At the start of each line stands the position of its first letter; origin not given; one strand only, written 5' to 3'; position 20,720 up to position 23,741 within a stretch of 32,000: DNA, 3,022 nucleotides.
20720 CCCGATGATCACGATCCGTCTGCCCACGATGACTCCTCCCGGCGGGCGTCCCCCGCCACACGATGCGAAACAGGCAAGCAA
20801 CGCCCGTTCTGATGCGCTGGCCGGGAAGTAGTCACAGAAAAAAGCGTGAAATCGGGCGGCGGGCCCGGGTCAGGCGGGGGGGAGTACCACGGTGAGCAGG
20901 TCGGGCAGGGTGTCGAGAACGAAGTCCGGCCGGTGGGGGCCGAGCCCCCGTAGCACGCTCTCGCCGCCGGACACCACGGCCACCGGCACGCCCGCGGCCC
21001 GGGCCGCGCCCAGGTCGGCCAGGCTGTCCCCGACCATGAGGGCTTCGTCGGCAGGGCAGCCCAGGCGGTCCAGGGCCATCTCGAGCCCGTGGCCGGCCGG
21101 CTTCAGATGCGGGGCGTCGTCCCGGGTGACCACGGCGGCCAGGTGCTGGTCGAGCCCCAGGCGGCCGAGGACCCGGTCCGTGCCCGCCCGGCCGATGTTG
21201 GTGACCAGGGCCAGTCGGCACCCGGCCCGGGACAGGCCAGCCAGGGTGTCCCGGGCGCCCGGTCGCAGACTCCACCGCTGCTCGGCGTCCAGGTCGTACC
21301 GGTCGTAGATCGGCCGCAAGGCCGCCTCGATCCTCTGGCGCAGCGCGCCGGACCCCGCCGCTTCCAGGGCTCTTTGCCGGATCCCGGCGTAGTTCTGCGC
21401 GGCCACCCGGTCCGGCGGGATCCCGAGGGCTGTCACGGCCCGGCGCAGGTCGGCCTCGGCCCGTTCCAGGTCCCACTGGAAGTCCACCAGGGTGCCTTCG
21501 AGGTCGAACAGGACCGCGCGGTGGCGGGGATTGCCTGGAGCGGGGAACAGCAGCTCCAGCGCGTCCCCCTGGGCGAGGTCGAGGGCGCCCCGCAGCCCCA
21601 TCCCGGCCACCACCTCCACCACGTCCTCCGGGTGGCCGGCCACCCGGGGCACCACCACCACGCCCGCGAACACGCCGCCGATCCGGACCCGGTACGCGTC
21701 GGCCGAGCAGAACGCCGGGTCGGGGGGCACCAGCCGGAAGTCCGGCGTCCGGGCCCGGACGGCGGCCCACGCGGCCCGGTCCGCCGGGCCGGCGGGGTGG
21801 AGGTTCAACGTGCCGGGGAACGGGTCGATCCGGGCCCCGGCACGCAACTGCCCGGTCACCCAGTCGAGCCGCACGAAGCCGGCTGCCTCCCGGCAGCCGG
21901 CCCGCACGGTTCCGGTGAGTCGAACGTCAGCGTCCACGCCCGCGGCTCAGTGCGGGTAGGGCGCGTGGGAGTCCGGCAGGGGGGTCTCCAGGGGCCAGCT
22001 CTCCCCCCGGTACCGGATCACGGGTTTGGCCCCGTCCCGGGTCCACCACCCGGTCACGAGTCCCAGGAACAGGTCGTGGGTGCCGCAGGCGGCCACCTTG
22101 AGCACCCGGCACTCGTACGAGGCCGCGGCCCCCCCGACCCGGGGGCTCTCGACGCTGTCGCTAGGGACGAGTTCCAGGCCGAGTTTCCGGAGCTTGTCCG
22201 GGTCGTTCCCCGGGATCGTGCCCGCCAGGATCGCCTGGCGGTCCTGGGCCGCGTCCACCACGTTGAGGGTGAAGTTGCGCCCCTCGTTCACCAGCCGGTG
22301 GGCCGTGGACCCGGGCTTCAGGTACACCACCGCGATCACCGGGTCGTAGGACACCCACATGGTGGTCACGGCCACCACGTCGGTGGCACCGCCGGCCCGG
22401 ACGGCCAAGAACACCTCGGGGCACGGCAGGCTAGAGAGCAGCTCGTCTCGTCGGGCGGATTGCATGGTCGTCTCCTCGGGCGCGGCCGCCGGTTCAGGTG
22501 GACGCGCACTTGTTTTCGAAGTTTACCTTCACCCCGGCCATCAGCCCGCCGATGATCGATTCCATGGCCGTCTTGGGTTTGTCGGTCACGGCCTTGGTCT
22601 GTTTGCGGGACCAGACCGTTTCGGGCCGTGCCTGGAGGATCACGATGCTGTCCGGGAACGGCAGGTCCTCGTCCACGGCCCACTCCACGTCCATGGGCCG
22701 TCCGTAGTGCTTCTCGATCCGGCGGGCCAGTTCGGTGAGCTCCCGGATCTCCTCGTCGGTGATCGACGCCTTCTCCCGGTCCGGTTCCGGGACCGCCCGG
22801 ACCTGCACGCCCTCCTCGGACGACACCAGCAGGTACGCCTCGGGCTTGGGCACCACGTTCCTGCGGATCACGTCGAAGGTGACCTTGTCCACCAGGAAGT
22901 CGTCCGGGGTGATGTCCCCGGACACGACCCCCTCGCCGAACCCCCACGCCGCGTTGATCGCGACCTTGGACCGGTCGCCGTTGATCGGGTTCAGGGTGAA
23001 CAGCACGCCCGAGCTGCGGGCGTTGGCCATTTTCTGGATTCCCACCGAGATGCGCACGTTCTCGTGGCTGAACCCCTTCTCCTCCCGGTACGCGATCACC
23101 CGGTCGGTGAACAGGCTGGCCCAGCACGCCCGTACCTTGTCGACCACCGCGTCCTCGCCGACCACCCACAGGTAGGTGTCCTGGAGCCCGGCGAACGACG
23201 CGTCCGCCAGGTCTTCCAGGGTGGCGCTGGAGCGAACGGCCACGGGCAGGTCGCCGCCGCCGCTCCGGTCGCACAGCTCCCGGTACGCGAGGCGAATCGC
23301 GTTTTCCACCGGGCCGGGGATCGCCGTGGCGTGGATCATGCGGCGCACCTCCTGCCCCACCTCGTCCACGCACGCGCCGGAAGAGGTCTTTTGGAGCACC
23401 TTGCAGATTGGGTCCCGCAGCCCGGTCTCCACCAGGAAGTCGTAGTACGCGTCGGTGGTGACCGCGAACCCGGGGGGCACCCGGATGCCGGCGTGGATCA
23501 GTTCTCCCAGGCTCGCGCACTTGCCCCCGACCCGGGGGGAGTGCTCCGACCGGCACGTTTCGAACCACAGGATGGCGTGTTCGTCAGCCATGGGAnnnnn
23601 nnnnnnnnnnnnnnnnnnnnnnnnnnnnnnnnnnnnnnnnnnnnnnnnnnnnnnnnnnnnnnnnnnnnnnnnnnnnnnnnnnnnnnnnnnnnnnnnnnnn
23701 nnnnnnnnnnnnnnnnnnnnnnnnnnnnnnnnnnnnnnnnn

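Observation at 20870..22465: Flavin reductase plus a RibK-like/HAD fusion carried in the ppsAB operon: candidate dedicated flavin / prFMN-precursor supply module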

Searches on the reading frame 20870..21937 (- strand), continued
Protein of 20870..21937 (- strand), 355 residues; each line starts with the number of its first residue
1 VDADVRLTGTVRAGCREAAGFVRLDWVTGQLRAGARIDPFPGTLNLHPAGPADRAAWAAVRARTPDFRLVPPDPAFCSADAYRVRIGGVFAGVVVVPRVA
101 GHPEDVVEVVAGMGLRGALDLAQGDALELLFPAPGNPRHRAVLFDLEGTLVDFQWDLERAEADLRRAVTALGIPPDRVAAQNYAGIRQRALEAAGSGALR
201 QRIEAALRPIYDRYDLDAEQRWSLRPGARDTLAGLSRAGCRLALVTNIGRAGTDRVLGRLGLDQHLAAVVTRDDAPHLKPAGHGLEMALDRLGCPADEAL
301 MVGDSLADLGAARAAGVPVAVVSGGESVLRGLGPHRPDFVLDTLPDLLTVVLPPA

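Call 64: find_encoding_contigs(protein=P0092, flank=8000, max_places=3)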
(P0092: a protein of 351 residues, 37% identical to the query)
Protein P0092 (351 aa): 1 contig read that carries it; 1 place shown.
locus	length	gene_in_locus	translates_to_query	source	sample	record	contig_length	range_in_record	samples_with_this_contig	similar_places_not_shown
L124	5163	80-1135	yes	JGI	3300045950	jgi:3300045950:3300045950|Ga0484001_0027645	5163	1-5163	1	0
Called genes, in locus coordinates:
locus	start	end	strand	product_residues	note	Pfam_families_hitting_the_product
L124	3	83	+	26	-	?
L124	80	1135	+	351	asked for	PF01982:CTP-dep_RFKase, PF00702:Hydrolase, PF12710:HAD, PF13419:HAD_2, PF13242:Hydrolase_like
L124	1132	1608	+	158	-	PF01243:PNPOx_N, PF12900:Pyridox_ox_2 (weak)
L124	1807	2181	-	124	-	PF01850:PIN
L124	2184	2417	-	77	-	PF02604:PhdYeFM_antitox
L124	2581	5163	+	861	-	?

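Call 67: fold_search(model_id=the predicted structure, library=pdb)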
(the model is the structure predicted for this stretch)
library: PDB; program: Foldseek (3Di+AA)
matches with E <= 10: 1155; with E <= 0.001: 382
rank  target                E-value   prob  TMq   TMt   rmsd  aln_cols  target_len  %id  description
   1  2hsz_A                1.1e-12  1.00  0.43  0.65   5.8       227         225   22  Crystal structure of a predicted phosphoglycolate phosphatase (hs_0176) from haemophilus somnus 129pt at 1.90 A resolu (released 2006-08-15)
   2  3d6j                  1.3e-12  1.00  0.45  0.73   4.8       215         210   25  Crystal structure of Putative haloacid dehalogenase-like hydrolase from Bacteroides fragilis (released 2008-07-15)
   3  4ex7                  3.2e-12  1.00  0.45  0.68   4.5       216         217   24  Crystal structure of the alnumycin P phosphatase in complex with free phosphate (released 2013-01-16)
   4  2hdo                  3.2e-12  1.00  0.42  0.68   5.0       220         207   21  Crystal structure of putative phosphoglycolate phosphatase (np_784602.1) from Lactobacillus plantarum at 1.50 A resoluti (released 2006-08-15)
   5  4ex6                  3.7e-12  1.00  0.41  0.64   6.5       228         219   26  Crystal structure of the alnumycin P phosphatase AlnB (released 2013-01-16)
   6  4rn3_A                1.3e-11  1.00  0.39  0.64   6.9       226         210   21  Crystal structure of a HAD-superfamily hydrolase, subfamily IA, variant 1 (GSU2069) from Geobacter sulfurreducens PCA  (released 2014-11-26)
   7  2hi0_A                1.5e-11  1.00  0.44  0.64   6.6       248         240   20  Crystal structure of putative phosphoglycolate phosphatase (YP_619066.1) from Lactobacillus delbrueckii subsp. bulgari (released 2006-08-15)
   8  2ah5                  1.7e-11  1.00  0.42  0.67   5.1       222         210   19  Hydrolase, haloacid dehalogenase-like family protein SP0104 from Streptococcus pneumoniae (released 2005-09-27)
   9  2yy6_A                1.8e-11  1.00  0.42  0.67   5.2       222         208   24  Crystal Structure of the phosphoglycolate phosphatase from Aquifex aeolicus VF5 (released 2007-10-30)
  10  3kbb                  2.0e-11  1.00  0.40  0.64   7.0       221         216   20  Crystal structure of putative beta-phosphoglucomutase from Thermotoga maritima (released 2009-11-17)
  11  3s6j_F                2.7e-11  1.00  0.46  0.69   4.6       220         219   24  The crystal structure of a hydrolase from Pseudomonas syringae (released 2011-07-13)
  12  2go7_B                2.9e-11  1.00  0.37  0.62   6.1       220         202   21  CRYSTAL STRUCTURE OF A HYDROLASE FROM HALOACID DEHALOGENASE-LIKE FAMILY (SP_2064) FROM STREPTOCOCCUS PNEUMONIAE TIGR4  (released 2006-05-23)
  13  3s6j_E                4.4e-11  1.00  0.46  0.68   4.5       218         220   24  The crystal structure of a hydrolase from Pseudomonas syringae (released 2011-07-13)
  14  2go7_C                4.4e-11  1.00  0.38  0.63   6.1       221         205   20  CRYSTAL STRUCTURE OF A HYDROLASE FROM HALOACID DEHALOGENASE-LIKE FAMILY (SP_2064) FROM STREPTOCOCCUS PNEUMONIAE TIGR4  (released 2006-05-23)
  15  3s6j_D                8.4e-11  1.00  0.45  0.68   4.7       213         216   25  The crystal structure of a hydrolase from Pseudomonas syringae (released 2011-07-13)
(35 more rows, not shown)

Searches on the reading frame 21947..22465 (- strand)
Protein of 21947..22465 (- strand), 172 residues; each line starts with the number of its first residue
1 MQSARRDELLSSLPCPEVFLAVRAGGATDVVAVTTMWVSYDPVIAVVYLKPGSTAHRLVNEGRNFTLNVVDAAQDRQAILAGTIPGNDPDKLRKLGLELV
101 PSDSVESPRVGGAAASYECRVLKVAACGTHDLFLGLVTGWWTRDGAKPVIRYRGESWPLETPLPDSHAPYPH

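Call 3: search_protein_families(library=pfam, proteins=[window:21947-22465:-], max_evalue=0.01)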
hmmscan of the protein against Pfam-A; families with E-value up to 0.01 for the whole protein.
window:21947-22465:- (172 aa): 1 family
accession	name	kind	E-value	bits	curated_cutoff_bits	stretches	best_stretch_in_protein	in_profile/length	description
PF01613.24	Flavin_Reduct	-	4.8e-21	75.9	27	1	24-154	16-147/153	Flavin reductase like domain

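Call 4: search_protein_families(library=ncbifam, proteins=[window:21947-22465:-], max_evalue=0.01)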
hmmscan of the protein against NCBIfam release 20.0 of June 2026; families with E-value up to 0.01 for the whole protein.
window:21947-22465:- (172 aa): 5 families
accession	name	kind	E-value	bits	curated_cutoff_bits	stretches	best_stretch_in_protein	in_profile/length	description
TIGR03615.1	RutF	equivalog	5.3e-07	29.8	254.75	1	25-147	26-144/156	NADH-dependent FMN reductase RutF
NF042921.1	HpaC_Thermus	equivalog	1.4e-05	25.1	200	1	24-152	24-142/150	4-hydroxyphenylacetate 3-monooxygenase reductase subunit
NF045733.1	StyMonoxStyB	equivalog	1.5e-05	25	200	1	36-140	36-131/150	styrene monooxygenase NADH-dependent flavin reductase subunit StyB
NF045630.1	monooxsub_HsaB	equivalog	2.8e-05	24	230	1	38-160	44-160/186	3-hydroxy-9,10-secoandrosta-1,3,5(10)-triene-9,17-dione monooxygenase reductase subunit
NF045919.1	HphnlacHdxRed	equivalog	0.0097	15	340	0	25-152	31-151/309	p-hydroxyphenylacetate 3-hydroxylase reductase component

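Call 23: search_solved_structures(query=window:21947-22465:-, max_evalue=0.001, show_alignments=2)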
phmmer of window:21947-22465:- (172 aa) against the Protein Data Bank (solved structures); distinct sequences matched with E-value up to 0.001: 10.
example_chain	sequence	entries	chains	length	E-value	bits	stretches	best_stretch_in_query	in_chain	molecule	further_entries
2r6v_A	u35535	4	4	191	7.7e-16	61.7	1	20-146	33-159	Uncharacterized protein PH0856 | FMN-BINDING PROTEIN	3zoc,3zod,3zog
2d5m_A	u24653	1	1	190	6.2e-09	39.2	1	38-137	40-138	flavoredoxin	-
1eje_A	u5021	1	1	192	9.4e-08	35.3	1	23-146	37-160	FMN-BINDING PROTEIN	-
1usc_A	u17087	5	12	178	7.6e-06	29.1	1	32-146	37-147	PUTATIVE STYRENE MONOOXYGENASE SMALL COMPONENT | FLAVOREDOXIN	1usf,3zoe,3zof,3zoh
3e4v_A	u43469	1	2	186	5.3e-05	26.4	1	25-144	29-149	NADH:FMN oxidoreductase like protein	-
4z85_A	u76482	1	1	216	0.00015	24.9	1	51-128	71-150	2-nitrobenzoate nitroreductase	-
3nfw_A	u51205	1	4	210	0.00026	24.1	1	32-160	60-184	Flavin reductase-like, FMN-binding protein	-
4hx6_A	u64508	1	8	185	0.00035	23.7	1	29-145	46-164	Oxidoreductase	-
4r82_A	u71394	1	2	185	0.00039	23.5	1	29-145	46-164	Oxidoreductase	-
5zc2_B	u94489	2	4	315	0.00069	22.8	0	25-155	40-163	p-hydroxyphenylacetate 3-hydroxylase, reductase component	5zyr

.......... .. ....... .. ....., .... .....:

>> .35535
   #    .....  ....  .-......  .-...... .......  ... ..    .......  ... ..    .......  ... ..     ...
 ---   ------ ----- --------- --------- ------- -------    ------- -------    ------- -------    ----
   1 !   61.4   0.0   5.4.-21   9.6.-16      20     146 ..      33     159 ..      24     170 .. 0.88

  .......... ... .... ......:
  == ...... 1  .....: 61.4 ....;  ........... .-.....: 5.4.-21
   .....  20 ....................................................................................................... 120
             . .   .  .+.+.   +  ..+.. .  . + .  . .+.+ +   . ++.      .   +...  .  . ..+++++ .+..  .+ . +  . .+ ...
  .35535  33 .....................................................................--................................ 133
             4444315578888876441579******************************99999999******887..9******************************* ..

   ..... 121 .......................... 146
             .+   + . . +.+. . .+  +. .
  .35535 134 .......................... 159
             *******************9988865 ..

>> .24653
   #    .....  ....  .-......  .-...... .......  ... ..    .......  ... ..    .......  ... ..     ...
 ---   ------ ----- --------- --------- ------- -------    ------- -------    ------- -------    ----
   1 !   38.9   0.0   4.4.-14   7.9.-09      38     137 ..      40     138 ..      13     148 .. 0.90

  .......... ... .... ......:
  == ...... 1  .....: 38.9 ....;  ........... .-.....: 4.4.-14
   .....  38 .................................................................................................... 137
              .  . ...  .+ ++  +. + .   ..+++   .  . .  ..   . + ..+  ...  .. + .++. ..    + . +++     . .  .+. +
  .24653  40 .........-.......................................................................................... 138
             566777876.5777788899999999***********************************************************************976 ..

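Call 81: list_cluster_members(proteins=[P0001, P0002, window:21947-22465:-, window:22494-23591:-])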
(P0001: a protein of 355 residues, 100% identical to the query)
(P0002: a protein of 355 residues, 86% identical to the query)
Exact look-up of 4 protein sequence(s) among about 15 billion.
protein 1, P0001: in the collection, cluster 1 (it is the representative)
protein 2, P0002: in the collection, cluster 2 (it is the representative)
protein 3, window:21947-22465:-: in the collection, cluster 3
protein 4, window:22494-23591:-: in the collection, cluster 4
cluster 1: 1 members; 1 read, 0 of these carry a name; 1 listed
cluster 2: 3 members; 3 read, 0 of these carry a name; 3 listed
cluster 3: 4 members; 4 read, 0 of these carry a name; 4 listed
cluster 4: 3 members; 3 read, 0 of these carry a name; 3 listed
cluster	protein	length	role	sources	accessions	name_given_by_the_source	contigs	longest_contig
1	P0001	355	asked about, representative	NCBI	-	-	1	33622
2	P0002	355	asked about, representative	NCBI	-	-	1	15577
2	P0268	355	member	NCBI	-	-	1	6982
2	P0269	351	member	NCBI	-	-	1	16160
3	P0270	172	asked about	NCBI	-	-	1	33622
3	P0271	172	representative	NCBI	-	-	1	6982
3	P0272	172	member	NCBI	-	-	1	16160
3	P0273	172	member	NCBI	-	-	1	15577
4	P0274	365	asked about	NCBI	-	-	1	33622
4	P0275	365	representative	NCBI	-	-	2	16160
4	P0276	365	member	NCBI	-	-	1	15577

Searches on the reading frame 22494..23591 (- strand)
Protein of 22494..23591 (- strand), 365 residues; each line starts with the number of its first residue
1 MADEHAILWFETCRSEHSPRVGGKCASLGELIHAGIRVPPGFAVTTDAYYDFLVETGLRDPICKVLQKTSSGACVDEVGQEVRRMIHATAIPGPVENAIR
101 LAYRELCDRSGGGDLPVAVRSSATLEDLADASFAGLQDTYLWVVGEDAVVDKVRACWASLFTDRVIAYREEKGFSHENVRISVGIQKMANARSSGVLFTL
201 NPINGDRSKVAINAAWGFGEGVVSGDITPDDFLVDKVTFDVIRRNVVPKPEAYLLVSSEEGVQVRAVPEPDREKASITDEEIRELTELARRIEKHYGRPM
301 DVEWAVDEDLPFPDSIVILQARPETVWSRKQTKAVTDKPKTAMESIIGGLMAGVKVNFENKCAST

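Call 3: search_protein_families(library=pfam, proteins=[window:22494-23591:-], max_evalue=0.01)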
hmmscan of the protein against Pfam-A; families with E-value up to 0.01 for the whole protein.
window:22494-23591:- (365 aa): 1 family
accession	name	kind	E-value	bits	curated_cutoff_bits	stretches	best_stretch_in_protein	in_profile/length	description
PF01326.24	PPDK_N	-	2.3e-113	379.2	27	1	19-338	2-323/328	Pyruvate phosphate dikinase, AMP/ATP-binding domain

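Call 4: search_protein_families(library=ncbifam, proteins=[window:22494-23591:-], max_evalue=0.01)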
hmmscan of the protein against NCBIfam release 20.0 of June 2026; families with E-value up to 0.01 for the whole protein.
window:22494-23591:- (365 aa): 16 families
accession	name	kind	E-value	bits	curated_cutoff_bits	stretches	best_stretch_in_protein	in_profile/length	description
NF005057.0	PRK06464.1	equivalog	7.8e-115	384.7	598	1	3-356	3-367/798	phosphoenolpyruvate synthase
TIGR01418.1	PEP_synth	equivalog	2.2e-111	373.6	739.75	1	7-357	2-364/784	pyruvate, water dikinase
NF004878.0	PRK06241.1-3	subfamily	1.7e-82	277.9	945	1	4-325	2-312/891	phosphoenolpyruvate synthase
NF041857.1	RIF_Ptrans_rph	equivalog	1.9e-79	268.1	999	1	8-325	4-311/864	rifamycin-inactivating phosphotransferase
NF004877.0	PRK06241.1-2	subfamily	5.1e-79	266.6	866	1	5-325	3-313/869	phosphoenolpyruvate synthase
NF052631.1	prodigiosin_PigC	equivalog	1.3e-76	258.2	1300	1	15-340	10-313/883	prodigiosin ligase PigC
NF004881.0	PRK06241.2-2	equivalog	9e-75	252.5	883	1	19-327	17-313/898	phosphoenolpyruvate synthase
NF052632.1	undecylprod_RedH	equivalog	8.2e-70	235.8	1350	1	14-335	10-304/880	undecylprodigiosin ligase RedH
NF004879.0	PRK06241.1-4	equivalog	1.8e-65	221.6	976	1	8-325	6-313/868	phosphoenolpyruvate synthase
NF000283.1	RPH_KJ151292.1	equivalog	1.5e-59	202.1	1700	1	20-325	19-314/865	rifamycin-inactivating phosphotransferase Rph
NF004880.0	PRK06241.2-1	equivalog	1e-50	172.6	972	2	21-233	18-222/837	phosphoenolpyruvate synthase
NF004883.0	PRK06241.2-4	equivalog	1.2e-45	156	1063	1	21-331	32-334/928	phosphoenolpyruvate synthase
NF004882.0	PRK06241.2-3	equivalog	3.1e-23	81.8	850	1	20-226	11-208/827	phosphoenolpyruvate synthase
NF004531.0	PRK05878.1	equivalog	1.7e-11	43.4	456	2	153-230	169-250/534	pyruvate, phosphate dikinase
TIGR01828.1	pyru_phos_dikin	equivalog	5e-11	41.3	843.45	2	7-57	4-54/865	pyruvate, phosphate dikinase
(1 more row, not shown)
